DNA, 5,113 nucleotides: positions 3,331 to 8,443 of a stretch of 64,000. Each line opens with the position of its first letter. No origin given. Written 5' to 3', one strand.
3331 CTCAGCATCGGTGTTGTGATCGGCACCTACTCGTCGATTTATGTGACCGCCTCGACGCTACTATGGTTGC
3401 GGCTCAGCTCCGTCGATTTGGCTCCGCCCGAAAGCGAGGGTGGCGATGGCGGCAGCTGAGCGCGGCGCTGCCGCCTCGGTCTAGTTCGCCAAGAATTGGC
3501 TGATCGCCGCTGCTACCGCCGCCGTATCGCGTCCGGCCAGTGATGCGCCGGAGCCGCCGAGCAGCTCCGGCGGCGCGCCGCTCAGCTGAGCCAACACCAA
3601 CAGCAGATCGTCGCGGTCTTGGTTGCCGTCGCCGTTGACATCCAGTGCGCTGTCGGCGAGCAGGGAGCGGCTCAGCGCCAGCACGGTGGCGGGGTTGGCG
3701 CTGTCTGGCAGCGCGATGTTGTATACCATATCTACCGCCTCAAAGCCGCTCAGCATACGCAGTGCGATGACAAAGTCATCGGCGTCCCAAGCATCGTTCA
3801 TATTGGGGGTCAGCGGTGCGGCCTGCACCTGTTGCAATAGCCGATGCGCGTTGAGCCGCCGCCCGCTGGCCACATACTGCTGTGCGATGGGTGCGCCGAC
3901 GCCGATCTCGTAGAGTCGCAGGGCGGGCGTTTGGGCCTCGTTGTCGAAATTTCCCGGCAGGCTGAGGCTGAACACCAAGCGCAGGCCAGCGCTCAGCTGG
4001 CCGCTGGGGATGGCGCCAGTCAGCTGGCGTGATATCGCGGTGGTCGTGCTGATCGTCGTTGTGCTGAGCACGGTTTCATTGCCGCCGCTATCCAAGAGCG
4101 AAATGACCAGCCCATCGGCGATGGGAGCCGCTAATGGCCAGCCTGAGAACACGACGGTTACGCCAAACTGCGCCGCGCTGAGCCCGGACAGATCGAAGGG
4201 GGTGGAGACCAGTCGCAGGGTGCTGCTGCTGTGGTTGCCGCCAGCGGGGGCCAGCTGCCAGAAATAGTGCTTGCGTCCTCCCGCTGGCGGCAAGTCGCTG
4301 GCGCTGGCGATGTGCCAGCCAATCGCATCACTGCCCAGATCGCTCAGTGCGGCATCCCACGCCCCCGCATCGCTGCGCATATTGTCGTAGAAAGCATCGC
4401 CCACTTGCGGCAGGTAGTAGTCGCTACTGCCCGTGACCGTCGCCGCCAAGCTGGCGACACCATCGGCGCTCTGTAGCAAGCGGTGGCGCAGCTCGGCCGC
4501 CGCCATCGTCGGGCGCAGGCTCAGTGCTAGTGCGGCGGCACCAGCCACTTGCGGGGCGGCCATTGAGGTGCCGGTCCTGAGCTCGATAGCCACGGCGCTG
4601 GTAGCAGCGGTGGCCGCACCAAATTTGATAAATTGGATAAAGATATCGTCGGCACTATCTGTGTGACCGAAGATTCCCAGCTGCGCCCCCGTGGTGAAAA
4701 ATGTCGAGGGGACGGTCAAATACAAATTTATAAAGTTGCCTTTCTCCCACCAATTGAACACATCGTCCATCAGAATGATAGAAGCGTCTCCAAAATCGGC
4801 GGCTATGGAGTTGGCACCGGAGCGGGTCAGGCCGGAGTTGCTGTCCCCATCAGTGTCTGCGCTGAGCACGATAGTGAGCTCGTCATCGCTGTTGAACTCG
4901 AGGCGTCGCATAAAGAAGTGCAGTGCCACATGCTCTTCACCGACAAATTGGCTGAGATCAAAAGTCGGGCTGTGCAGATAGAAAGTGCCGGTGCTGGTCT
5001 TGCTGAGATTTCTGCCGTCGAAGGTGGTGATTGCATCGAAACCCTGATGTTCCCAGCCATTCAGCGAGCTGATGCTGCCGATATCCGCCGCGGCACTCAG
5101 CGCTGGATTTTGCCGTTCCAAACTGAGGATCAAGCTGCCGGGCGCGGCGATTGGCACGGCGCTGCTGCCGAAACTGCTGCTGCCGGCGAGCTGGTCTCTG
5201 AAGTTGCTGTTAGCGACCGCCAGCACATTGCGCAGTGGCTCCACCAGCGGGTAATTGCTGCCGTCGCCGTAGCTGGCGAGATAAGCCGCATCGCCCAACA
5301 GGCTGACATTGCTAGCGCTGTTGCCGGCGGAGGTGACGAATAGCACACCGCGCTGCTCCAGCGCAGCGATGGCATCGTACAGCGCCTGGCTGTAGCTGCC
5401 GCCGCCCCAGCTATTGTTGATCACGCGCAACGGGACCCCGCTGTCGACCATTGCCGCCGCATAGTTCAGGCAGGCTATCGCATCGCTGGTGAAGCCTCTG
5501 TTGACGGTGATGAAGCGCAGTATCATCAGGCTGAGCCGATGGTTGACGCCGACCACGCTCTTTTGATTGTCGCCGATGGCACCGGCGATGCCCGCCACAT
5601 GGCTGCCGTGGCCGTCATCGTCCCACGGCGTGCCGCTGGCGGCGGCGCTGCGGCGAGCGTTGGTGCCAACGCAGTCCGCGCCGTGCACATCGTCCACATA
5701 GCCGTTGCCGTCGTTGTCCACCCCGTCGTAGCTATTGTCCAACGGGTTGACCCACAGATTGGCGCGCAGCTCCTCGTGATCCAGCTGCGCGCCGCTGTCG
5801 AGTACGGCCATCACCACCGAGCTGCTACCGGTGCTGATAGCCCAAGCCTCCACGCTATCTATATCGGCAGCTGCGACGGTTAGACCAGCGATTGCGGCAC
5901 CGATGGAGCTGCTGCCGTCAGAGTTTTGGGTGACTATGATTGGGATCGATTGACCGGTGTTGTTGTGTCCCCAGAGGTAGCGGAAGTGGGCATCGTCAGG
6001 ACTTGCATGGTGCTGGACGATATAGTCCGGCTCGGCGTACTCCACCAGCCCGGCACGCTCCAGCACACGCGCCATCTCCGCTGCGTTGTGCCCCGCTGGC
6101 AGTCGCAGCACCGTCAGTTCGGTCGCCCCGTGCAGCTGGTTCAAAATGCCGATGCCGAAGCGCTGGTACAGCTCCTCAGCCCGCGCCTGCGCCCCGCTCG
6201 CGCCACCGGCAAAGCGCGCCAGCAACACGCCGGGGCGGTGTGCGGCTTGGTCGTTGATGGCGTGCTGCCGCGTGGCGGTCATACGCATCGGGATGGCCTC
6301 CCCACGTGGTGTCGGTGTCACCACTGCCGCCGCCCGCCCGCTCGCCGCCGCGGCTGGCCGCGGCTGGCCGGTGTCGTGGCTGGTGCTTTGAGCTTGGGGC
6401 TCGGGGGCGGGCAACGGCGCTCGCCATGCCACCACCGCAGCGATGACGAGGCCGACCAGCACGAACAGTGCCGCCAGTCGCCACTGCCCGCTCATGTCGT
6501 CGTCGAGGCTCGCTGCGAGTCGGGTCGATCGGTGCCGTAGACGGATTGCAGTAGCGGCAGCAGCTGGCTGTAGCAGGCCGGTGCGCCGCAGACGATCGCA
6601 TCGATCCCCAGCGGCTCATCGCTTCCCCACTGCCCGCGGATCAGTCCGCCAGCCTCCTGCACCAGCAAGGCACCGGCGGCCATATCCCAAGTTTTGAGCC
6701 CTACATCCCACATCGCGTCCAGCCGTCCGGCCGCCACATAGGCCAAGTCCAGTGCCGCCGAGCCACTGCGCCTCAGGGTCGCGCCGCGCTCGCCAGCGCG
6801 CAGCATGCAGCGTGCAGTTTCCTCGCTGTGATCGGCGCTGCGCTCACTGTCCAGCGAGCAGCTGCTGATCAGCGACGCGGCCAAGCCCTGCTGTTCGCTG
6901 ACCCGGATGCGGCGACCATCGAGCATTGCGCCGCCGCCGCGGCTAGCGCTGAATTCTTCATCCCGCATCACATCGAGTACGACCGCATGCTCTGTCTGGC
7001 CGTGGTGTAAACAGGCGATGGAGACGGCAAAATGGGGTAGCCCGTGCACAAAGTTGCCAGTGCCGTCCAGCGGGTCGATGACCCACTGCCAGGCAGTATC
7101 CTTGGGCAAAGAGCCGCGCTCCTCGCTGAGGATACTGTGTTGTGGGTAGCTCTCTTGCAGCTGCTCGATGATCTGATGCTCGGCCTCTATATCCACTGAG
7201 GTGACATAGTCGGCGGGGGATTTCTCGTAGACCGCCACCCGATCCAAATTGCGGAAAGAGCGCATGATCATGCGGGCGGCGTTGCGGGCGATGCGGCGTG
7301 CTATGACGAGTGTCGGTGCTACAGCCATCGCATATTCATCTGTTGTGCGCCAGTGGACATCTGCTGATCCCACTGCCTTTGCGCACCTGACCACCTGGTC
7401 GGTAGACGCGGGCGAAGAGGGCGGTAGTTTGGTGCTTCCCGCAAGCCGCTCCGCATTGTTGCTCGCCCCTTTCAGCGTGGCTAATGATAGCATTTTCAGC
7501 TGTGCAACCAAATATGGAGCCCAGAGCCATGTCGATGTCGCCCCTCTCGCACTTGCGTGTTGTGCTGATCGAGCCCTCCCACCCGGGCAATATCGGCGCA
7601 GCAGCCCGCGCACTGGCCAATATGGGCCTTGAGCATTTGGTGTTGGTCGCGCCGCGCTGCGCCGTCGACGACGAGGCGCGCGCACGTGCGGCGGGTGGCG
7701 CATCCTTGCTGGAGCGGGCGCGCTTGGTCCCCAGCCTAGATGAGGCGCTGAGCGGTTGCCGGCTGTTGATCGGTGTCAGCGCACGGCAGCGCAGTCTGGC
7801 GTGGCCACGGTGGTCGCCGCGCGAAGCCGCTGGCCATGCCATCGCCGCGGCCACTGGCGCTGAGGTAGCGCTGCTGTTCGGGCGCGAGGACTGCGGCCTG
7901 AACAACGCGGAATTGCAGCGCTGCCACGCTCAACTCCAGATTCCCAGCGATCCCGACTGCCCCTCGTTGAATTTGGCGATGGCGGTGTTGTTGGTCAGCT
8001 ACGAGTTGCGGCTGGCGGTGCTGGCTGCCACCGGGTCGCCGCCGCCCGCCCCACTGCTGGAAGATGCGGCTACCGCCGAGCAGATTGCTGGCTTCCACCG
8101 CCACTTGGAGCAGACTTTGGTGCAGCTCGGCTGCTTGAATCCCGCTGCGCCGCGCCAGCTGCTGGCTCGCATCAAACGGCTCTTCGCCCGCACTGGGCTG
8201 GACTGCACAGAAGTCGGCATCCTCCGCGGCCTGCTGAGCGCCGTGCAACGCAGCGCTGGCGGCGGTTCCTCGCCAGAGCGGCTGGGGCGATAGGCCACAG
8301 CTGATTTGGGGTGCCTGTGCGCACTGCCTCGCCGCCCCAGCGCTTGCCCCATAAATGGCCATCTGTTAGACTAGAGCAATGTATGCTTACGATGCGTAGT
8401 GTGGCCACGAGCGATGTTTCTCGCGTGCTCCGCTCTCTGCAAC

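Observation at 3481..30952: Possible non-cellulosomal cohesin-dockerin assembly: giant Ig-repeat scaffold and neighbouring S8 protease both end in dockerin-like Ca-binding modules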

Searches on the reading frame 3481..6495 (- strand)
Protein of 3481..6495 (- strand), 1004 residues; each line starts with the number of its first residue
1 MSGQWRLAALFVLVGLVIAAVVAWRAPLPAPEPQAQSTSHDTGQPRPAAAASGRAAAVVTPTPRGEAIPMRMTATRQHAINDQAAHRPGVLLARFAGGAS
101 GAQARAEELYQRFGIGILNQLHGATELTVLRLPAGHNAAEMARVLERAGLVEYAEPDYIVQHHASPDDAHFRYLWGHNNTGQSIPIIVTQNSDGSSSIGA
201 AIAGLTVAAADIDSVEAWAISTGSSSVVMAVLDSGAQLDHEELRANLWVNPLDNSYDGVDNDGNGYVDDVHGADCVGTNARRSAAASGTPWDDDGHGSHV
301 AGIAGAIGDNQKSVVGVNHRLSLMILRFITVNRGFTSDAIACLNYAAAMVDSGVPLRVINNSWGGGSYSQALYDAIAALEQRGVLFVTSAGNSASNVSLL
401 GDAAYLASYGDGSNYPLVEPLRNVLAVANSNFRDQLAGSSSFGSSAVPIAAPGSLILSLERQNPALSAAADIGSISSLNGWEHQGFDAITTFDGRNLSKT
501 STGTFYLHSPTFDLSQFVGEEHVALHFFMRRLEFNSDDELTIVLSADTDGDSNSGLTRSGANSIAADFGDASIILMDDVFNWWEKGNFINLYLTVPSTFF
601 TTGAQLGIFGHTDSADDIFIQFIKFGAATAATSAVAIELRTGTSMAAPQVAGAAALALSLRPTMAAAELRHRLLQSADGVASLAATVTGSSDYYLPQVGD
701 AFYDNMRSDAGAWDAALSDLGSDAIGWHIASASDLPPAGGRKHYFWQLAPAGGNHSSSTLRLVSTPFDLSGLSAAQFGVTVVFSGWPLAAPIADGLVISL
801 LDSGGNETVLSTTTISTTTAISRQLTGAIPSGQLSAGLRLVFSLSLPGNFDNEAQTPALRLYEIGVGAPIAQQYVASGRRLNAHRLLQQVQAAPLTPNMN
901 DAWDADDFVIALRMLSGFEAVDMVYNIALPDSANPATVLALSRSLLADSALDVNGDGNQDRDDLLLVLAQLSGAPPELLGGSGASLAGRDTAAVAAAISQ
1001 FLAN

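Call 7: search_protein_families(library=pfam, proteins=[window:3481-6495:-], max_evalue=1)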
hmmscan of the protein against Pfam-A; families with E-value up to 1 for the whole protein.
window:3481-6495:- (1004 aa): 2 families
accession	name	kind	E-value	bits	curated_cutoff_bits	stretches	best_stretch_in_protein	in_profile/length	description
PF00082.27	Peptidase_S8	-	4e-34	118.7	21.8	2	225-455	2-211/288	Subtilase family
PF22148.1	Fervidolysin_NPro-like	-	0.00032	21.5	21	1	81-157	10-81/81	Fervidolysin N-terminal prodomain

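Call 9: search_protein_families(library=ncbifam, proteins=[window:3481-6495:-], max_evalue=1)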
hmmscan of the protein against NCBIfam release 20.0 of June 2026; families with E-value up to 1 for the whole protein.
window:3481-6495:- (1004 aa): 5 families
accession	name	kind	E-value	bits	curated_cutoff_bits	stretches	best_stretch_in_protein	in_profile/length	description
TIGR03921.1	T7SS_mycosin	equivalog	1.1e-19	70.8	278.75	3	270-470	34-221/353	type VII secretion-associated serine protease mycosin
NF033595.1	denti_PrtP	equivalog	5.6e-10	38.5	300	2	138-325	107-279/606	dentilisin complex serine proteinase subunit PrtP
NF040809.1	germ_prot_CspBA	exception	0.0015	16.3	1250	1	226-393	653-824/1099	bifunctional germination protease/germinant receptor pseudoprotease CspBA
NF033865.1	fusolisin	equivalog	0.093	10.8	999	1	637-679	339-381/1006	fusolisin family autotransporter serine protease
TIGR03895.1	protease_PatA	subfamily_domain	0.35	9.5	421.05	0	637-678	156-201/606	PatA/PatG family cyanobactin maturation protease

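Call 15: find_related_loci(query=window:3481-6495:-, collection=genome_contigs, flank=10000)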
Query window:3481-6495:- (1004 aa) in genome_contigs; peptide patterns used: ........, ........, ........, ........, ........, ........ (x = any residue, [..] = any of these).
102 stretches matched a pattern; 66 encode a relative of the query (tblastn E <= 1e-3); 65 distinct loci.
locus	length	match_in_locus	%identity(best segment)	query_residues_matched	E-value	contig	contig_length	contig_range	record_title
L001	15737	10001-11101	32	80-468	6e-40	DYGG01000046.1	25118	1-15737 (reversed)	MAG TPA_asm: Ignavibacterium sp. isolate BE2012_50_10 Afr_mines_BE2012_976_length_25118_cov_4_339066, whole genome shotg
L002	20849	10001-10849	39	166-457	4e-38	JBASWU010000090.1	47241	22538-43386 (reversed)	MAG: Solirubrobacterales bacterium isolate MFD03231_ilm_asm_bin24 k127_151709, whole genome shotgun sequence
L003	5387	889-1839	32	103-458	1e-32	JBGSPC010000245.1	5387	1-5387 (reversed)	MAG: Terrimicrobiaceae bacterium isolate JTS-AC295 k141_2264101, whole genome shotgun sequence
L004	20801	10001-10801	34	119-392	3e-23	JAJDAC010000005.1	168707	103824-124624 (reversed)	MAG: Candidatus Krumholzibacteriota bacterium isolate OFTM315 OFTM315_4, whole genome shotgun sequence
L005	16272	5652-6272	27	140-395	1e-17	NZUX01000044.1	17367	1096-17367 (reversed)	MAG: Candidatus Neomarinimicrobiota bacterium isolate NAT74 64521, whole genome shotgun sequence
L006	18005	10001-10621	27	140-395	1e-17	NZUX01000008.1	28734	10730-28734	MAG: Candidatus Neomarinimicrobiota bacterium isolate NAT74 39668, whole genome shotgun sequence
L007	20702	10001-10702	31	120-392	4e-16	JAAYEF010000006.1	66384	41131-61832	MAG: Candidatus Cloacimonadota bacterium isolate AS06rmzACSIP_72 154634_AS06, whole genome shotgun sequence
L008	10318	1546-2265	30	118-393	7e-15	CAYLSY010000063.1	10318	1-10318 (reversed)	MAG TPA_asm: uncultured Hyphomicrobiales bacterium isolate SRP167436_co1_339 genome assembly, contig: NODE_10847_length_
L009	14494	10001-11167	30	111-677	7e-15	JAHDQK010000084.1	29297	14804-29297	MAG: Candidatus Cloacimonadota bacterium isolate SM3-B16.2 k141_59333, whole genome shotgun sequence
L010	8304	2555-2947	34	110-244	1e-14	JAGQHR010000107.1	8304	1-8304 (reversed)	MAG: Candidatus Eisenbacteria bacterium isolate HKST-UBA01 NODE_107_length_8304_cov_2.735627, whole genome shotgun seque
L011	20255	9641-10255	31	151-392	2e-14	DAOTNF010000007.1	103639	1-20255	MAG TPA_asm: Candidatus Cloacimonadota bacterium isolate AMR_MDS_2902 NODE_189_length_103639_cov_75.343731, whole genome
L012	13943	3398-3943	31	118-335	4e-14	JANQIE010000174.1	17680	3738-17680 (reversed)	MAG: Desulfobacterales bacterium isolate PL24a_bin.4 k99_8337428, whole genome shotgun sequence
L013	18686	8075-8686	30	151-392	2e-14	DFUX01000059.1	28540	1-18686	MAG TPA_asm: Cloacimonetes bacterium UBA4175 UBA4175_contig_19, whole genome shotgun sequence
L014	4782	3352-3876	31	129-337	4e-14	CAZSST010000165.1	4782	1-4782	MAG TPA_asm: uncultured Candidatus Cloacimonas sp. isolate binchicken_co66_285 genome assembly, contig: NODE_24915_lengt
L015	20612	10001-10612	30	151-392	6e-14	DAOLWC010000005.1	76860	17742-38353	MAG TPA_asm: Candidatus Cloacimonadota bacterium isolate AMR_MDS_4563 NODE_361_length_76860_cov_9.366408, whole genome s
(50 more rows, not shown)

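Call 47: find_encoding_contigs(protein=window:3481-6495:-, flank=2000, max_places=5)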
Protein window:3481-6495:- (1004 aa): no gene with exactly this product is on record in the collection.

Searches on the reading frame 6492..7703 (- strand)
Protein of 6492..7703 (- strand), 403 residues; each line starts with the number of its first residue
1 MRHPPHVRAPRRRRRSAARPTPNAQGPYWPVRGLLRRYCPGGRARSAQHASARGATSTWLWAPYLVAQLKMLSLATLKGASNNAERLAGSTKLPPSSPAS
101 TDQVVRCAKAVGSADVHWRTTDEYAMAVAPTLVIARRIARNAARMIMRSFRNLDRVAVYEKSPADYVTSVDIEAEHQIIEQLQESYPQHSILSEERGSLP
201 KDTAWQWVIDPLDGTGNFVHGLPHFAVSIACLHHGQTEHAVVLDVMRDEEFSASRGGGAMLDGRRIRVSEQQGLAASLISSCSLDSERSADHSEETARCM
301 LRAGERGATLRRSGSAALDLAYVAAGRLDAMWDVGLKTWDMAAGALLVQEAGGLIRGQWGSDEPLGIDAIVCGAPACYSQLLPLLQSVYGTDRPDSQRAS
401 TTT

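Call 7: search_protein_families(library=pfam, proteins=[window:6492-7703:-], max_evalue=1)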
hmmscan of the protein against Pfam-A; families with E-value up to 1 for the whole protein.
window:6492-7703:- (403 aa): 2 families
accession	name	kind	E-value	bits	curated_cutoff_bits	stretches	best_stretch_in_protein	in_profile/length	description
PF00459.30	Inositol_P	-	1.3e-59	202.4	27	1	130-361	4-241/271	Inositol monophosphatase family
PF00316.25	FBPase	-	0.19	11.7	34.8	1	155-218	49-117/191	Fructose-1-6-bisphosphatase, N-terminal domain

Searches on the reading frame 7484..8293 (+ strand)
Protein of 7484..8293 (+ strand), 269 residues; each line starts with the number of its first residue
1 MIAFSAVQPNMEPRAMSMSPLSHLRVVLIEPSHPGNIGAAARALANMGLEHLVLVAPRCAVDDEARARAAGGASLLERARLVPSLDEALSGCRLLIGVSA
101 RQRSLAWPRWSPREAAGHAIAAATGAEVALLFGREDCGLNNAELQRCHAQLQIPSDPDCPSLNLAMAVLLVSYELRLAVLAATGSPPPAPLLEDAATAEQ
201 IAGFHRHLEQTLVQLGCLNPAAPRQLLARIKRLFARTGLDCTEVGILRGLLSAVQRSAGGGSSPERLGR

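Call 9: search_protein_families(library=ncbifam, proteins=[window:7484-8293:+], max_evalue=1)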
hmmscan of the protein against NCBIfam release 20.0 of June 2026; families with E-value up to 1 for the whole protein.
window:7484-8293:+ (269 aa): 10 families
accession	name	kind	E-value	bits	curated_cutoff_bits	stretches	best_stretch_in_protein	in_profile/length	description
NF011694.0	PRK15114.1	equivalog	5.9e-67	225.8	280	1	21-258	2-241/246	tRNA (cytosine(32)/uridine(32)-2'-O)-methyltransferase TrmJ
TIGR00050.1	rRNA_methyl_1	subfamily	2.5e-62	210.8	167.15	1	23-256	4-230/233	TrmJ/YjtD family RNA methyltransferase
NF007752.0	PRK10433.1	equivalog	2e-33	115.8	212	1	24-216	3-189/228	tRNA/rRNA methyltransferase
NF041077.1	tRNAmeth_TrmJ_Sulfolob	equivalog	1.8e-23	83.4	350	1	24-176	2-152/229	tRNA (cytidine-2'-O-)-methyltransferase TrmJ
TIGR00186.1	rRNA_methyl_3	equivalog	2.7e-08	33.6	160.15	1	26-174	96-235/240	23S rRNA (guanosine(2251)-2'-O)-methyltransferase RlmB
TIGR00185.1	tRNA_yibK_trmL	equivalog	3.9e-07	30.1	190.6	1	24-175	2-144/154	tRNA (uridine(34)/cytosine(34)/5-carboxymethylaminomethyluridine(34)-2'-O)-methyltransferase TrmL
NF007683.0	PRK10358.1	equivalog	3.9e-07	30.1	282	1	24-175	2-144/157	tRNA (uridine(34)/cytosine(34)/5-carboxymethylaminomethyluridine(34)-2'-O)-methyltransferase TrmL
NF008117.0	PRK10864.1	equivalog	0.013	14.7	267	1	30-168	203-331/344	tRNA/rRNA methyltransferase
NF000477.1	NshR_TsnR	equivalog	0.08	12.3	425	0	127-170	212-255/266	NshR/TsnR family 23S rRNA methyltransferase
NF008386.0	PRK11181.1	equivalog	0.23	10.7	366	1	32-174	104-237/244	23S rRNA (guanosine(2251)-2'-O)-methyltransferase RlmB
